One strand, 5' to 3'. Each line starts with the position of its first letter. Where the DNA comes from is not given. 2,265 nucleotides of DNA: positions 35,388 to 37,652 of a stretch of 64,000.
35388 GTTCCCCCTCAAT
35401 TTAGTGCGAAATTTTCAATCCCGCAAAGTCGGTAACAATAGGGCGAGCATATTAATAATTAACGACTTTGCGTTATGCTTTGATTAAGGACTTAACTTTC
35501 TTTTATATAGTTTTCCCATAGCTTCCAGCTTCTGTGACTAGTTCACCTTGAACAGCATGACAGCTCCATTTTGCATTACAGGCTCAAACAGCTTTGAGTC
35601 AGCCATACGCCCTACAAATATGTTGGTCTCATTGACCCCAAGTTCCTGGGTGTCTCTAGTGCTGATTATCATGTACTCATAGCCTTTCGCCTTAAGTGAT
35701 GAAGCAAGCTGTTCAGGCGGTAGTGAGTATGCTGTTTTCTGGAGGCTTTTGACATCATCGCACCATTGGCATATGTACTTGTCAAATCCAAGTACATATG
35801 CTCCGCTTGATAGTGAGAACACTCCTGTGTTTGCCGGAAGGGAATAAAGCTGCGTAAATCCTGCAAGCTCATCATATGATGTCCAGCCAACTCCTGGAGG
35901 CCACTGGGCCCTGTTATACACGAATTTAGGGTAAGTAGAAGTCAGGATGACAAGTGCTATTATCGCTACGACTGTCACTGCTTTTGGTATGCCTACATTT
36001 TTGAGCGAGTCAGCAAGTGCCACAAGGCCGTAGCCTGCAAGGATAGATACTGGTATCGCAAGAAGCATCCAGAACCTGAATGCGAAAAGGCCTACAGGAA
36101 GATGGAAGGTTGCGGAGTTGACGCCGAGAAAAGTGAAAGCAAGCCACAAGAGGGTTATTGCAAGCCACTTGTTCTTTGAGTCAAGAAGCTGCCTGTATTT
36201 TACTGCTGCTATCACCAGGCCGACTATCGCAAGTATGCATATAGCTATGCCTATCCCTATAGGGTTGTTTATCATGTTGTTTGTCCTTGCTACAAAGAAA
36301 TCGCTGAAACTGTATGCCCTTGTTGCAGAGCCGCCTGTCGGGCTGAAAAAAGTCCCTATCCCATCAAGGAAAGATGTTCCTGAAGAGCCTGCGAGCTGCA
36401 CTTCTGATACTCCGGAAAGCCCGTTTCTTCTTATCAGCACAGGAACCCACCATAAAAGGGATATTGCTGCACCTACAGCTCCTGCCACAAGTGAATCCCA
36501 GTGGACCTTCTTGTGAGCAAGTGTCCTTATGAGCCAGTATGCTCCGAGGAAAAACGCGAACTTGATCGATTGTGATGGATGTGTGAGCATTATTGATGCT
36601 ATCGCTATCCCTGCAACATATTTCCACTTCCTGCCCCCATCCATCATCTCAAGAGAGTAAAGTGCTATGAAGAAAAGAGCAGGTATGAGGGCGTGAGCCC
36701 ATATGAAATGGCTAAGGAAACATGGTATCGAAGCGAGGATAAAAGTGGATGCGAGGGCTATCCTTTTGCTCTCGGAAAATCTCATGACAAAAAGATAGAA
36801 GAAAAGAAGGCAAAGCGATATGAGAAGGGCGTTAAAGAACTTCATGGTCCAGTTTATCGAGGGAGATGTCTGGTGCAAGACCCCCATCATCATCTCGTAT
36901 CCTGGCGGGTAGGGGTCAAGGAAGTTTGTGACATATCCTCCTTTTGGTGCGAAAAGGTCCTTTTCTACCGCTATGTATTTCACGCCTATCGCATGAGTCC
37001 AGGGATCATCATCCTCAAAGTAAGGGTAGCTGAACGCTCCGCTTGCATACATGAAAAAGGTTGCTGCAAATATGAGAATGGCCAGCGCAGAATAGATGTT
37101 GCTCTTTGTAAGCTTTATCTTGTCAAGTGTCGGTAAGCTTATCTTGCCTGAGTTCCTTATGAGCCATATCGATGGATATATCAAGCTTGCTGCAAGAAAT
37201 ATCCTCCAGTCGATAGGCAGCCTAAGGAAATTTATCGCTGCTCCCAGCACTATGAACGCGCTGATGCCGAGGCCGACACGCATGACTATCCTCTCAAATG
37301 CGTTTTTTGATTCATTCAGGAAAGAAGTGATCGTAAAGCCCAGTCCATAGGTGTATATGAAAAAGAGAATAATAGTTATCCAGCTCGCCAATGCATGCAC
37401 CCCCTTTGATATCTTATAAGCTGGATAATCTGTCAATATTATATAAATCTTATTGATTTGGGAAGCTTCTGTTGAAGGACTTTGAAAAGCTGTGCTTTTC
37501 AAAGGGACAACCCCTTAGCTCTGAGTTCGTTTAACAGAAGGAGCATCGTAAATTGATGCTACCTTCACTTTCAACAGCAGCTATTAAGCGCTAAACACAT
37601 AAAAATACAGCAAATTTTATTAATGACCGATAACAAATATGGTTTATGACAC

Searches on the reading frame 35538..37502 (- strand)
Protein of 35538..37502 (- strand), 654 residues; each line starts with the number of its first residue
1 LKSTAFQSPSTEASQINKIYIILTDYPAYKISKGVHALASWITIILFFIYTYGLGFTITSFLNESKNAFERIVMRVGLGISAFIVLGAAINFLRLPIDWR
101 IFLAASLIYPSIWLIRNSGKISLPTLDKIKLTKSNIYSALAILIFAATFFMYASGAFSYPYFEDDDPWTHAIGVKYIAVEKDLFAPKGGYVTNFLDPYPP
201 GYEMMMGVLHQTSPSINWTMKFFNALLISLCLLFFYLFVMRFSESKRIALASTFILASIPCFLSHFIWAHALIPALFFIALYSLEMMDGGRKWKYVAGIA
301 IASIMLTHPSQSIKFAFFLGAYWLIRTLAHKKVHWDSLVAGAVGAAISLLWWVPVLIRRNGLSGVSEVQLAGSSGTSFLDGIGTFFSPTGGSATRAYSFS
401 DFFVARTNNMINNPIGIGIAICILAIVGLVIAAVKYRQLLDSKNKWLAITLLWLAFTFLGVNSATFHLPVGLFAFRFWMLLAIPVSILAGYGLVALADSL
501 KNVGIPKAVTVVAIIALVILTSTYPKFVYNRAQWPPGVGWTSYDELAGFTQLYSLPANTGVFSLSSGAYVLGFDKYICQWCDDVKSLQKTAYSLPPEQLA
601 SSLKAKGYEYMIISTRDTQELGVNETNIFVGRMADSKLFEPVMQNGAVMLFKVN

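Call 4: search_protein_families(library=pfam, proteins=[window:35538-37502:-], max_evalue=0.001)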
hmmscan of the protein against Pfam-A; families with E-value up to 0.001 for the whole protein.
window:35538-37502:- (654 aa): 1 family
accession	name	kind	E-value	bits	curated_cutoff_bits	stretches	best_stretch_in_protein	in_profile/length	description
PF02366.24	PMT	-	0.0004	20.5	22.7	1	215-307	80-181/245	Dolichyl-phosphate-mannose-protein mannosyltransferase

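Call 53: search_protein_families(library=ncbifam, proteins=[window:35538-37502:-], max_evalue=0.00001)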
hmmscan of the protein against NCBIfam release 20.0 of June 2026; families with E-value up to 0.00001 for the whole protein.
window:35538-37502:- (654 aa): 0 families
